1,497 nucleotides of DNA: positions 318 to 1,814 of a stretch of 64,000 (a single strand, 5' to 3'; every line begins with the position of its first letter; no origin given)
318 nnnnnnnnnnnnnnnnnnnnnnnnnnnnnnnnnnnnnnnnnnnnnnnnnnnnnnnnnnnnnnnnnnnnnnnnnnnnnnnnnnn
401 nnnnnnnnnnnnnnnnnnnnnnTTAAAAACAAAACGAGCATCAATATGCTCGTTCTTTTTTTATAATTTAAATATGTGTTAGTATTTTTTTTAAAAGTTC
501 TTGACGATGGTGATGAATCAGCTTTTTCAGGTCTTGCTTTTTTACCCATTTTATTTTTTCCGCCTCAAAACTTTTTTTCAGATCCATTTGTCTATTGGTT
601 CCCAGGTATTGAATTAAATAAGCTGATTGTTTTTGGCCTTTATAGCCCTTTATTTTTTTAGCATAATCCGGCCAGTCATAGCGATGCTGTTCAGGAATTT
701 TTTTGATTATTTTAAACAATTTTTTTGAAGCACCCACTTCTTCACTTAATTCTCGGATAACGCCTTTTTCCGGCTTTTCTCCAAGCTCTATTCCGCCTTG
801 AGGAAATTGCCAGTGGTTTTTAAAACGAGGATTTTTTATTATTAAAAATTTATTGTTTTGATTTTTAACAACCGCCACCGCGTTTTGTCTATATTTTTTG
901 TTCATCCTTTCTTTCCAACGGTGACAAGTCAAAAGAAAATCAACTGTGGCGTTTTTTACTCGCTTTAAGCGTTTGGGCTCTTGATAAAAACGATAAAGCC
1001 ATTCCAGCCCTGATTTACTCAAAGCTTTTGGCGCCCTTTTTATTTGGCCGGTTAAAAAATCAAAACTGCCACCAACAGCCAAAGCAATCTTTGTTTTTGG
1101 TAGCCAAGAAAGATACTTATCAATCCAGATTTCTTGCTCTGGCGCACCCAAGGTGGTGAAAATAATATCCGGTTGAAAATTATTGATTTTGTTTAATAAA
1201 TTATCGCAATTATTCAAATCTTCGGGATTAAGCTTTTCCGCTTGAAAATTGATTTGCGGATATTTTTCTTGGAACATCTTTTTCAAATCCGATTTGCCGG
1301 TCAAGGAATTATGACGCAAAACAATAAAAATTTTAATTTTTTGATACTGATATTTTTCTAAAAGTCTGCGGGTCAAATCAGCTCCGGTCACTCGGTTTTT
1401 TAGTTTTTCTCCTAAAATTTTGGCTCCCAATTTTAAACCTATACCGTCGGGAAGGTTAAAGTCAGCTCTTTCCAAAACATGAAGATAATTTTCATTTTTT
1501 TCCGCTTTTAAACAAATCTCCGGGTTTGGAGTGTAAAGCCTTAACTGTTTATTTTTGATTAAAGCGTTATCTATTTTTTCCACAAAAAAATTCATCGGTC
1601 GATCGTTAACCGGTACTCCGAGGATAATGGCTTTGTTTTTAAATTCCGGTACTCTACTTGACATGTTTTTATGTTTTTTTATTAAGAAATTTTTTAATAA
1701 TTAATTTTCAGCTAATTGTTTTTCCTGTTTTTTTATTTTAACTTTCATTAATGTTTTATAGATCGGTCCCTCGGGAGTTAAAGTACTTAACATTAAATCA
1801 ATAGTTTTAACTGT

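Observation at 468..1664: Fusion of a TagA/WecG-family glycosyltransferase with a NUDIX hydrolase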

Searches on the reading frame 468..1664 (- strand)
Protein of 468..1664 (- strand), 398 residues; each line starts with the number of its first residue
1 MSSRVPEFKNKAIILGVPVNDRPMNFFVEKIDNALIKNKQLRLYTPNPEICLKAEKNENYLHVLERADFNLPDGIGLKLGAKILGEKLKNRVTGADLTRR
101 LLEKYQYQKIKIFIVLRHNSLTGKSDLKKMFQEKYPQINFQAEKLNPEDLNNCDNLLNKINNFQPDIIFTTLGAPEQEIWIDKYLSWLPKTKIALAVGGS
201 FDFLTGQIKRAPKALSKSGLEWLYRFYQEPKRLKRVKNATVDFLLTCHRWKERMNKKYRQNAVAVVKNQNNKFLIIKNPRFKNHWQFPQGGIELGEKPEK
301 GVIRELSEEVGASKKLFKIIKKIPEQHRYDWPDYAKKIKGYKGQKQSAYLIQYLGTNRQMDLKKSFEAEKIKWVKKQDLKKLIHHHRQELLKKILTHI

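Call 3: search_protein_families(library=pfam, proteins=[window:468-1664:-], max_evalue=0.1)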
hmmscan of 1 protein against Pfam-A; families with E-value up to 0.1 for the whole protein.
window:468-1664:- (398 aa): 6 families
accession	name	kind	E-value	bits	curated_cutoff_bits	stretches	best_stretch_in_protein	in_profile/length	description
PF03808.19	Glyco_tran_WecG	-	3.1e-43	147.9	27.4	1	67-235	1-166/168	Glycosyl transferase WecG/TagA/CpsF family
PF00293.34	NUDIX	-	1.6e-17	64.2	21.1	1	258-390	2-130/134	NUDIX domain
PF14815.12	NUDIX_4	-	0.00019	21.6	35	1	262-381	1-100/113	NUDIX domain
PF22327.2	Nudt16-like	-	0.0003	21.2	27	1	258-319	8-70/161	U8 snoRNA-decapping enzyme-like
PF03193.22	RsgA_GTPase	-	0.044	14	30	1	95-162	39-106/174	RsgA GTPase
PF00855.23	PWWP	-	0.057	14.4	25.6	0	336-392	26-70/93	PWWP domain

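Call 4: search_protein_families(library=ncbifam, proteins=[window:468-1664:-], max_evalue=0.1)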
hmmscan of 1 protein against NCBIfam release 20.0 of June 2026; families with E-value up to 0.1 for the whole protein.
window:468-1664:- (398 aa): 21 families
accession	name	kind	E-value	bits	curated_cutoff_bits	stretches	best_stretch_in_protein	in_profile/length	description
NF041710.1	UDPacetylman_taseTarA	equivalog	1.2e-40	139.5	350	1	9-247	6-240/247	N-acetylglucosaminyldiphosphoundecaprenol N-acetyl-beta-D-mannosaminyltransferase TarA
TIGR00696.1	wecG_tagA_cpsF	superfamily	6e-37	127.1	69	1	63-236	2-172/178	WecB/TagA/CpsF family glycosyltransferase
NF001936.0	PRK00714.1-3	equivalog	1.1e-27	96.8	118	1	254-397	2-148/155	RNA pyrophosphohydrolase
NF041872.1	EPS_EpsA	equivalog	1.2e-27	96.9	500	1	41-235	47-241/265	exopolysaccharide biosynthesis glycosyltransferase EpsA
NF002980.1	PRK03692.1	equivalog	7.9e-26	90.9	323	1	39-236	31-225/240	lipopolysaccharide N-acetylmannosaminouronosyltransferase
NF001938.0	PRK00714.1-5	equivalog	2.3e-21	75.9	116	1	252-396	6-164/172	RNA pyrophosphohydrolase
NF001935.0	PRK00714.1-2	equivalog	9.4e-21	74.1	259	1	257-375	6-126/183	RNA pyrophosphohydrolase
NF001937.0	PRK00714.1-4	equivalog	8.3e-19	67.8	139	1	256-397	5-150/161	RNA pyrophosphohydrolase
NF001934.0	PRK00714.1-1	equivalog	3.9e-16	59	241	1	257-375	6-128/176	RNA pyrophosphohydrolase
TIGR00586.1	mutt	equivalog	1.3e-13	51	97.9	1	256-381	2-113/129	8-oxo-dGTP diphosphatase MutT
NF008044.0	PRK10776.1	equivalog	2.9e-11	43.4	148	1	257-323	2-71/130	8-oxo-dGTP diphosphatase MutT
NF006530.0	PRK08999.1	equivalog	2.9e-08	33.1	245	1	260-329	7-77/315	Nudix family hydrolase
NF012016.0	PRK15472.1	equivalog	3.7e-07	29.9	95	1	270-382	14-125/141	nucleoside triphosphatase NudI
NF008736.0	PRK11762.1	equivalog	5.7e-07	29.2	169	1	232-324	20-115/186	ADP compounds hydrolase NudE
TIGR02705.1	nudix_YtkD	equivalog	9.9e-06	25.2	154.4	1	255-317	19-79/156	RNA deprotection pyrophosphohydrolase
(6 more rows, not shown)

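Call 5: search_solved_structures(query=window:468-1664:-, max_evalue=0.01, show_alignments=3)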
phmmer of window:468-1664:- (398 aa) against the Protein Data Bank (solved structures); distinct sequences matched with E-value up to 0.01: 39.
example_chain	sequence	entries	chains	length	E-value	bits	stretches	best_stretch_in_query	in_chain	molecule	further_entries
7mpk_A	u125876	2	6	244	1.1e-35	126.5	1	14-237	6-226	N-acetylglucosaminyldiphosphoundecaprenol N-acetyl-beta-D-mannosaminyltransferase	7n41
5wb4_A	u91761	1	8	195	3e-25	92.1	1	14-206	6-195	N-acetylglucosaminyldiphosphoundecaprenol N-acetyl-beta-D-mannosaminyltransferase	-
5wfg_A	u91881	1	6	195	4.1e-25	91.7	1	14-206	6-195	N-acetylglucosaminyldiphosphoundecaprenol N-acetyl-beta-D-mannosaminyltransferase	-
1f3y_A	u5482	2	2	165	5.3e-12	48.5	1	257-395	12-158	DIADENOSINE 5',5'''-P1,P4-TETRAPHOSPHATE HYDROLASE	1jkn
5ygu_B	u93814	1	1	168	1.3e-11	47.3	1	257-374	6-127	RNA pyrophosphohydrolase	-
4s2v_A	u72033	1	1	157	2.4e-11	46.4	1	258-375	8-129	RNA pyrophosphohydrolase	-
6d1q_B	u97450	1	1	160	2.6e-11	46.3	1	258-374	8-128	RNA pyrophosphohydrolase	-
6d1v_B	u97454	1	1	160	2.6e-11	46.3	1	258-374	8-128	RNA pyrophosphohydrolase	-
6vcn_A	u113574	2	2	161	2.6e-11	46.3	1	258-374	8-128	RNA pyrophosphohydrolase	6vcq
4s2w_A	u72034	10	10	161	2.6e-11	46.3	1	258-374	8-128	RNA pyrophosphohydrolase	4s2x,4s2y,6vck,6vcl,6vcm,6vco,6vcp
2kdv_A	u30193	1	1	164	2.9e-11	46.1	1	258-374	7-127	RNA pyrophosphohydrolase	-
6d13_B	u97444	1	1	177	3.5e-11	45.8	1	258-374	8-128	RNA pyrophosphohydrolase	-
1mut_A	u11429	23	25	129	1.1e-10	44.2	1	259-333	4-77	NUCLEOSIDE TRIPHOSPHATE PYROPHOSPHOHYDROLASE | Mutator mutT protein | 7,8-dihydro-8-oxoguanine-triphosphatase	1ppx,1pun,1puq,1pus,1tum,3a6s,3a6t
2kdw_A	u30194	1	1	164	1.9e-10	43.4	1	258-374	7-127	RNA pyrophosphohydrolase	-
3i7u_A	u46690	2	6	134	3.5e-07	32.7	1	269-393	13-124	AP4A hydrolase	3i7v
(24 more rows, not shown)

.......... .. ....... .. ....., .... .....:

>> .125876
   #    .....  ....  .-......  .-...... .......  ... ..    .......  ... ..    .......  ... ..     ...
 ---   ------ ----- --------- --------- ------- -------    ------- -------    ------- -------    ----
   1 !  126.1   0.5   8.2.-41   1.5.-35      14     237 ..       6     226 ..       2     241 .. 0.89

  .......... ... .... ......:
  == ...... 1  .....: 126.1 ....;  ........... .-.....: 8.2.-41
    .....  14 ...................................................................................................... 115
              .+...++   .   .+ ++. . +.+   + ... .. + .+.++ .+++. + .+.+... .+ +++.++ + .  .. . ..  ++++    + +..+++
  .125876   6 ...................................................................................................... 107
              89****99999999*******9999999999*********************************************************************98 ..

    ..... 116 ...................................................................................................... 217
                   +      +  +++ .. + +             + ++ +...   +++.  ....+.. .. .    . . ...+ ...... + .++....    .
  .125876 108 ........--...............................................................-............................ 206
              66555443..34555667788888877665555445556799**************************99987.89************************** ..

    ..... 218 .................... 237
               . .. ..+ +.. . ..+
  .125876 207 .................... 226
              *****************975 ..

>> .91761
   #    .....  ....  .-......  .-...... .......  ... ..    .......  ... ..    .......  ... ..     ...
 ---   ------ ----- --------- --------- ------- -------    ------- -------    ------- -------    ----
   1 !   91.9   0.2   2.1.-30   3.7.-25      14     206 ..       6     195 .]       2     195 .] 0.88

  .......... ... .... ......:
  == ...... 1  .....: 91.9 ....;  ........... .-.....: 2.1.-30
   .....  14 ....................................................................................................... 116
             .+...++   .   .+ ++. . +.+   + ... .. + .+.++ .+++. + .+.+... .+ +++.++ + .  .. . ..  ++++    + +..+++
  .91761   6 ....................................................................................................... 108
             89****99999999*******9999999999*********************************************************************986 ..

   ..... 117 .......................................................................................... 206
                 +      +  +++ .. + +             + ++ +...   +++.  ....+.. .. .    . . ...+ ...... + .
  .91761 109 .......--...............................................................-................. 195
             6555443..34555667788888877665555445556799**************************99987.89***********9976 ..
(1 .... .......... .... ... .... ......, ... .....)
